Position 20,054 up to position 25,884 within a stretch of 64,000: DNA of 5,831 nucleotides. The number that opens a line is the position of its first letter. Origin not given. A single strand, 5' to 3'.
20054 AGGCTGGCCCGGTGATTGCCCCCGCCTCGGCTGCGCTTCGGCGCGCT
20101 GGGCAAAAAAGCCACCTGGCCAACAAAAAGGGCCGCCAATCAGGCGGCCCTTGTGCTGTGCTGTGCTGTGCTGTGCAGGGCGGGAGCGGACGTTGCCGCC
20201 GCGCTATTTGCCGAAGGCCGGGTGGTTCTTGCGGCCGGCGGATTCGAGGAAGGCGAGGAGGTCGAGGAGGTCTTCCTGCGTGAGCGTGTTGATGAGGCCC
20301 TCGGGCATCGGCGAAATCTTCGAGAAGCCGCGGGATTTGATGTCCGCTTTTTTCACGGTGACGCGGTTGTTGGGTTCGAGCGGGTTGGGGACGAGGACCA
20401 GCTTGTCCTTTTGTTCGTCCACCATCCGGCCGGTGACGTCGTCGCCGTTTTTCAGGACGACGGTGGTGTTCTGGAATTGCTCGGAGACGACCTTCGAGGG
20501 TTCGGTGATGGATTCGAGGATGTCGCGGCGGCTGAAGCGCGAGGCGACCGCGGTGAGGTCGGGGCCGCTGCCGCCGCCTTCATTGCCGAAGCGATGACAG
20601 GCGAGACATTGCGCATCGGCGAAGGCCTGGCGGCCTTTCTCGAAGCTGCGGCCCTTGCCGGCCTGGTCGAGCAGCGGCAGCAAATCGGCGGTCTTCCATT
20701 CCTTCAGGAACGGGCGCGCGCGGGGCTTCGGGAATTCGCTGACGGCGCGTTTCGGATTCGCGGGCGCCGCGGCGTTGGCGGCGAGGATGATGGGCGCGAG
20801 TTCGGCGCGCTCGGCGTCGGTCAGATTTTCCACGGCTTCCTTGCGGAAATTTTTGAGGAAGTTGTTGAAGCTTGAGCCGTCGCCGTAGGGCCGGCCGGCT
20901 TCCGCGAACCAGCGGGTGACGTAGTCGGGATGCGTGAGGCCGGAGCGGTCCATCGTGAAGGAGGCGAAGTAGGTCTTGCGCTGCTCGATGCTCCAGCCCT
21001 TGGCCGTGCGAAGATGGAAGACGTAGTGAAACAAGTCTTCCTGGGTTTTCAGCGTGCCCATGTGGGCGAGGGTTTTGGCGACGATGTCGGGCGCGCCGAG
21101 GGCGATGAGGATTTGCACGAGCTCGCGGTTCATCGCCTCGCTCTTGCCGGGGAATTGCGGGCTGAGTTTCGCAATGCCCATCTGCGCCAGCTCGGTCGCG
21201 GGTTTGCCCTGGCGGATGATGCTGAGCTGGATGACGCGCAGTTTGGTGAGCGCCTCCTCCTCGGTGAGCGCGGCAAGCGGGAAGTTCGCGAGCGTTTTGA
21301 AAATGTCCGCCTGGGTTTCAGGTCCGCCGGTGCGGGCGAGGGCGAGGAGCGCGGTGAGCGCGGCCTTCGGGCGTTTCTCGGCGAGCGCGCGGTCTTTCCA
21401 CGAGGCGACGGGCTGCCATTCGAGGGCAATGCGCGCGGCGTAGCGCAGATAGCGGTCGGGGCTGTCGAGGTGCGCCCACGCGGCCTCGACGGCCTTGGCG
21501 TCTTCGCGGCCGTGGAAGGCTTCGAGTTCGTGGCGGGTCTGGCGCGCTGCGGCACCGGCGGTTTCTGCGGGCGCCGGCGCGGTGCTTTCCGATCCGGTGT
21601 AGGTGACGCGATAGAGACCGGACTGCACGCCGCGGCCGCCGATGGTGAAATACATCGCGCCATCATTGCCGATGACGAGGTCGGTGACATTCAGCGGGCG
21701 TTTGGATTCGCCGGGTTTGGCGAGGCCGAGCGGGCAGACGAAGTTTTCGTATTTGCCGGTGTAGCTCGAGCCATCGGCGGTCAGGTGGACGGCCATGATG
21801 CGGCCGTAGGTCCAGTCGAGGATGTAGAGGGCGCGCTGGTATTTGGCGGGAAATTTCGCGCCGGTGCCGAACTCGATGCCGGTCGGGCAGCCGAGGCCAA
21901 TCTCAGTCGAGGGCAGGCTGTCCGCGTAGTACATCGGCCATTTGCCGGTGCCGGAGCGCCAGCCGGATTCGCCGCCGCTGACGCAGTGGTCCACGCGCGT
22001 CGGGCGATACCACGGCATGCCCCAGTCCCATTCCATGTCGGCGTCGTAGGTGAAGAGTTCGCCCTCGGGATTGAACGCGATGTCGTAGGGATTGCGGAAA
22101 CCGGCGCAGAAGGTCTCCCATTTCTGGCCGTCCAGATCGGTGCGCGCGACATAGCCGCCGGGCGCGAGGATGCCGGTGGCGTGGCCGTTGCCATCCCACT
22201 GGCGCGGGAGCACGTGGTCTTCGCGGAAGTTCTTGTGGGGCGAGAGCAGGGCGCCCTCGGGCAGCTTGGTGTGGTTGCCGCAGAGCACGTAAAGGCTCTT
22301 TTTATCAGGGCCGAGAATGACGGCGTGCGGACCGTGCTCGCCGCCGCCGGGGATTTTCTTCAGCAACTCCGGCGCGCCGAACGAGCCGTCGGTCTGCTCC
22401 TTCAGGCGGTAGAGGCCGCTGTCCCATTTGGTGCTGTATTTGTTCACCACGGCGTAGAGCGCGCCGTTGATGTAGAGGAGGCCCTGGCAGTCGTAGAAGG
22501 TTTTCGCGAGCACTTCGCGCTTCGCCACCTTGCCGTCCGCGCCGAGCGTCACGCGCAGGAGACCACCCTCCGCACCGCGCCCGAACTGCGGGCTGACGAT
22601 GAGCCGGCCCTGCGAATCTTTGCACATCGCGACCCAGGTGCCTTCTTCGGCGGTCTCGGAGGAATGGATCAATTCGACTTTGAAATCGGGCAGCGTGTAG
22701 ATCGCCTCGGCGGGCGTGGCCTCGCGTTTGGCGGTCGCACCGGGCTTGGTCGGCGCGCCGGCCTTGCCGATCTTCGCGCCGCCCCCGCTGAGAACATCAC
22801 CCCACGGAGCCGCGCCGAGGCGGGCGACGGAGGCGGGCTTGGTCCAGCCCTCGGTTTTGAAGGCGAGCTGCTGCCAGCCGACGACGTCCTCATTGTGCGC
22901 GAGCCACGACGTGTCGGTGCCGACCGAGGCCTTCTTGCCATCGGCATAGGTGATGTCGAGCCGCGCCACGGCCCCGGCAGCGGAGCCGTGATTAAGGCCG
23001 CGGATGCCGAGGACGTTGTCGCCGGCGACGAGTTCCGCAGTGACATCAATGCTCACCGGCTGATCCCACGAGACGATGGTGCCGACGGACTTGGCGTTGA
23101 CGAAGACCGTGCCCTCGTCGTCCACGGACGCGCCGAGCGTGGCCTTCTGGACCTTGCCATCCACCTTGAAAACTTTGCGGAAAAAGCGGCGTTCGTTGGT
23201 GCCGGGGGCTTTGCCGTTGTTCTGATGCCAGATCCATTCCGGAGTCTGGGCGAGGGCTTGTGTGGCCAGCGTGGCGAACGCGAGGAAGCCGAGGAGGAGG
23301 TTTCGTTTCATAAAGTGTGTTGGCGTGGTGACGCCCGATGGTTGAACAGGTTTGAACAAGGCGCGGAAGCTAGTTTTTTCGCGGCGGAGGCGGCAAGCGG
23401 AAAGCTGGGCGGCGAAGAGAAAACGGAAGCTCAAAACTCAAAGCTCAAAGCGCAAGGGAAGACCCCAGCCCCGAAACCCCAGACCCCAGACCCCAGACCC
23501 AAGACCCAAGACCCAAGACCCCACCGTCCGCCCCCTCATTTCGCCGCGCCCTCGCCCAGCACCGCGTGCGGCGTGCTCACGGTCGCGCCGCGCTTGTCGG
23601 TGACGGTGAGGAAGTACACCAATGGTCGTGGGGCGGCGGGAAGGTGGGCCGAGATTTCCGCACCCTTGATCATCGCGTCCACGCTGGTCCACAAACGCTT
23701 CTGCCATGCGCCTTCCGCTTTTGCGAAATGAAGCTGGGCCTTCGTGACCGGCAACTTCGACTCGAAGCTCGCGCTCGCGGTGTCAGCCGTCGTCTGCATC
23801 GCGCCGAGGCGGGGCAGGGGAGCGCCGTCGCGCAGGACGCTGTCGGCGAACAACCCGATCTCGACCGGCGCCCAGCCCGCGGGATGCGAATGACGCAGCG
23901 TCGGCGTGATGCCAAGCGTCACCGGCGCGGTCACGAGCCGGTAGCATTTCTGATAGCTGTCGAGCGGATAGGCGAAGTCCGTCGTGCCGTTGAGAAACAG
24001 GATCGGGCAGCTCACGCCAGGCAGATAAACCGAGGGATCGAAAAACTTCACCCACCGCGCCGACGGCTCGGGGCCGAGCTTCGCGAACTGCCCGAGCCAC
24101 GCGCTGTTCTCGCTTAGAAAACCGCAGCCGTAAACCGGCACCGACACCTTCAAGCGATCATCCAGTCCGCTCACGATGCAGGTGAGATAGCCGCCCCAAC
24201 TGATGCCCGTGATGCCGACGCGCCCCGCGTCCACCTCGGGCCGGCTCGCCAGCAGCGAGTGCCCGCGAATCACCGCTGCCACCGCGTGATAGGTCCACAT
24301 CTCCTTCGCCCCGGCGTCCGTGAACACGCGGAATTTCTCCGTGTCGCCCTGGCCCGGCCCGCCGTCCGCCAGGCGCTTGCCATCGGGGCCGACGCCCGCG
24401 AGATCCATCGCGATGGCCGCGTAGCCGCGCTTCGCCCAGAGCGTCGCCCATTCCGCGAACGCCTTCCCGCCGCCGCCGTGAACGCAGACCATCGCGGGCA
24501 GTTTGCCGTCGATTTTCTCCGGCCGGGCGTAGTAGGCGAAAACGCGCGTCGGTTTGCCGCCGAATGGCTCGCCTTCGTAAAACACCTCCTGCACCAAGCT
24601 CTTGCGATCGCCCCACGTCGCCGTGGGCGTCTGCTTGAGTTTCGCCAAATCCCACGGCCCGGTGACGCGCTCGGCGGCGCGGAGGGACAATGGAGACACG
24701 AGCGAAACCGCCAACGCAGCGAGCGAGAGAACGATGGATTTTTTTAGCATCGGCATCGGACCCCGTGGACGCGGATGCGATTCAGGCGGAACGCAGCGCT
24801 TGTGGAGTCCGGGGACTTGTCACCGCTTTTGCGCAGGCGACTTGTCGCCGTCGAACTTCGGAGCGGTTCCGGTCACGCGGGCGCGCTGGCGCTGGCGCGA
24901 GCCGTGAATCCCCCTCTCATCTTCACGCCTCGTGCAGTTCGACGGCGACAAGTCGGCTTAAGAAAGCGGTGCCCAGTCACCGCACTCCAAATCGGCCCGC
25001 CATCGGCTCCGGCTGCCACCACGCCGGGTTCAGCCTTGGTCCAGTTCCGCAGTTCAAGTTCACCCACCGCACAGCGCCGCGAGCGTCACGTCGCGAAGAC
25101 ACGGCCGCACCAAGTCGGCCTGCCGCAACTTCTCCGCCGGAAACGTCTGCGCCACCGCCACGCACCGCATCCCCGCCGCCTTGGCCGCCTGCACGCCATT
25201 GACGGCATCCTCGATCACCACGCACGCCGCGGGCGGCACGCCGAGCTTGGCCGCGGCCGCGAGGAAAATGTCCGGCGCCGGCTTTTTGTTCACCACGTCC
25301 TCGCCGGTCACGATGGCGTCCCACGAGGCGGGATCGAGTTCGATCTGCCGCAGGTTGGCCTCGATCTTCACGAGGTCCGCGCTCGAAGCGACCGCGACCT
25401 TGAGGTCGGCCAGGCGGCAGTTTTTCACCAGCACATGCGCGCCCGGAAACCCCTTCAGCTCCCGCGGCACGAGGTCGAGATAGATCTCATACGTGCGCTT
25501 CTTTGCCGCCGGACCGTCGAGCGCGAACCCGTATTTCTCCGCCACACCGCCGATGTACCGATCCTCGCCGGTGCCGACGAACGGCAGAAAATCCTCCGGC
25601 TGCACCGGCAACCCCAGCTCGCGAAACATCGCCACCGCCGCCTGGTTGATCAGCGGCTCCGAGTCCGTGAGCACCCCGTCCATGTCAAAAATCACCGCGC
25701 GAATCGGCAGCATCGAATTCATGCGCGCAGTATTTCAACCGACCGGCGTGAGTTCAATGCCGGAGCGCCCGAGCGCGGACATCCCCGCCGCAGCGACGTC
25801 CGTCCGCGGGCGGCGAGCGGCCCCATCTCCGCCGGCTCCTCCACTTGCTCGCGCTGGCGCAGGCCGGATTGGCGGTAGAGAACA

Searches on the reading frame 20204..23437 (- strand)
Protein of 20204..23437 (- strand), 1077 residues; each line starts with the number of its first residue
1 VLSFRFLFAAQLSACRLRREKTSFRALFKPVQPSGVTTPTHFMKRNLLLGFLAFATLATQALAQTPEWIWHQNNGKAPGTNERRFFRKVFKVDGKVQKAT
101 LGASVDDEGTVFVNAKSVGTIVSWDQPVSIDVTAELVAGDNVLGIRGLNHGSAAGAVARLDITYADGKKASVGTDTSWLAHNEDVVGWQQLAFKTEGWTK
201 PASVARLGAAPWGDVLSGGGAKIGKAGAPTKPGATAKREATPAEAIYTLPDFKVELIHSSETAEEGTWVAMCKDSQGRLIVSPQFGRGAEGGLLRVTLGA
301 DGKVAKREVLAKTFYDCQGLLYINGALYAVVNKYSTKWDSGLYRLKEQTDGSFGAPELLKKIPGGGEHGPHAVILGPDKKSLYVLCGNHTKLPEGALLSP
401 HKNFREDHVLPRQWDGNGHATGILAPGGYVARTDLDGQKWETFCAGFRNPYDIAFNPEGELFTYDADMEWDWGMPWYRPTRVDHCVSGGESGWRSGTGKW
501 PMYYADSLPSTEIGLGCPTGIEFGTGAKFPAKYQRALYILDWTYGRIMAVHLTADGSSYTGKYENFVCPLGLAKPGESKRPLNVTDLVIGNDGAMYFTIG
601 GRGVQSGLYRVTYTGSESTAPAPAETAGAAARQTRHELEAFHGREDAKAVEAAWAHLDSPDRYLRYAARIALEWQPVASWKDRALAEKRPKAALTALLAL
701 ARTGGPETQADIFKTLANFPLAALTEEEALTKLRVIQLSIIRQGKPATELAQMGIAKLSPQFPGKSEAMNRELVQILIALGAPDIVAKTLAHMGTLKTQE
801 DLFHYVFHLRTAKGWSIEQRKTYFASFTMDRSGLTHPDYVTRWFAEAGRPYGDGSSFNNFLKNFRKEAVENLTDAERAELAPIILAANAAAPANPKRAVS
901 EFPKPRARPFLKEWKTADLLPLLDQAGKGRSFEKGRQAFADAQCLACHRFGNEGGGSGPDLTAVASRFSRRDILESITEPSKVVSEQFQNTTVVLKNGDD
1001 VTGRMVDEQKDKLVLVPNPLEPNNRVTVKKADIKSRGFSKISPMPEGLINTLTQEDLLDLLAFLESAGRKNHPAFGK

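Call 15: search_protein_families(library=pfam, proteins=[window:20204-23437:-], max_evalue=0.001)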
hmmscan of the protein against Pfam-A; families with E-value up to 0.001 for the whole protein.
window:20204-23437:- (1077 aa): 1 family
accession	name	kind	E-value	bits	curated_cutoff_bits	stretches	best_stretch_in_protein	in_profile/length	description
PF00034.26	Cytochrom_C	-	1.6e-07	33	21.3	1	933-980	2-49/90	Cytochrome c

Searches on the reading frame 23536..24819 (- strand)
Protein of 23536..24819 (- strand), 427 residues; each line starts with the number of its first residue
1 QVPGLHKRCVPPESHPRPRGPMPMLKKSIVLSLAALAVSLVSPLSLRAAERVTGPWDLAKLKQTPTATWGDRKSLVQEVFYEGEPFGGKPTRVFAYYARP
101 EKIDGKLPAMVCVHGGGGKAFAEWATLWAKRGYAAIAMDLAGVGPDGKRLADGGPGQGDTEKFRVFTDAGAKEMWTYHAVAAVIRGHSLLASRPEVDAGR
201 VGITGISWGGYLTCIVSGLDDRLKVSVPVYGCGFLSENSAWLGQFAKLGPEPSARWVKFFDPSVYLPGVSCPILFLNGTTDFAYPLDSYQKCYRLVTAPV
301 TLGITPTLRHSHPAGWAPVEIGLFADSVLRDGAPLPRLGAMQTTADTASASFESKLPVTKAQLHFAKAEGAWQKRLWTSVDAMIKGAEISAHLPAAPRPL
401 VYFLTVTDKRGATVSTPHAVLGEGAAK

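Call 15: search_protein_families(library=pfam, proteins=[window:23536-24819:-], max_evalue=0.001)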
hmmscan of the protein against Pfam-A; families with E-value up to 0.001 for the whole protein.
window:23536-24819:- (427 aa): 6 families
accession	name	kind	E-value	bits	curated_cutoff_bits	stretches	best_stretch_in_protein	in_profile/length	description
PF05448.18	AXE1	-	5.5e-14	52.1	21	1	88-236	64-211/321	Acetyl xylan esterase (AXE1)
PF01738.24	DLH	-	7e-10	39.3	21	1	95-291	3-164/217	Dienelactone hydrolase family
PF00326.27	Peptidase_S9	-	4.3e-07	30.1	22.6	1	157-286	23-160/213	Prolyl oligopeptidase family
PF00561.26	Abhydrolase_1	-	4.8e-05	23.6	25.8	1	108-216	1-86/245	alpha/beta hydrolase fold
PF02129.25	Peptidase_S15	-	0.00016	21.9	23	0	108-231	46-128/262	X-Pro dipeptidyl-peptidase (S15 family)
PF10142.15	PhoPQ_related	-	0.00025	20.3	20.3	1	254-369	245-361/367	PhoPQ-activated pathogenicity-related protein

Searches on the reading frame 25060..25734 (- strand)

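Call 15: search_protein_families(library=pfam, proteins=[window:25060-25734:-], max_evalue=0.001)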
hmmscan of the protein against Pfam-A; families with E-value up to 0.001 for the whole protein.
window:25060-25734:- (224 aa): 3 families
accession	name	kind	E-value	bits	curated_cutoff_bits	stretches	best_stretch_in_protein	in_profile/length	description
PF00702.32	Hydrolase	-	1.8e-30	107.2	26.4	1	11-188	1-191/191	haloacid dehalogenase-like hydrolase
PF13419.12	HAD_2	-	2e-28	100.2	23.8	1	14-194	1-178/178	Haloacid dehalogenase-like hydrolase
PF13242.12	Hydrolase_like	-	4.9e-08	33.2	22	1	150-196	3-50/75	HAD-hyrolase-like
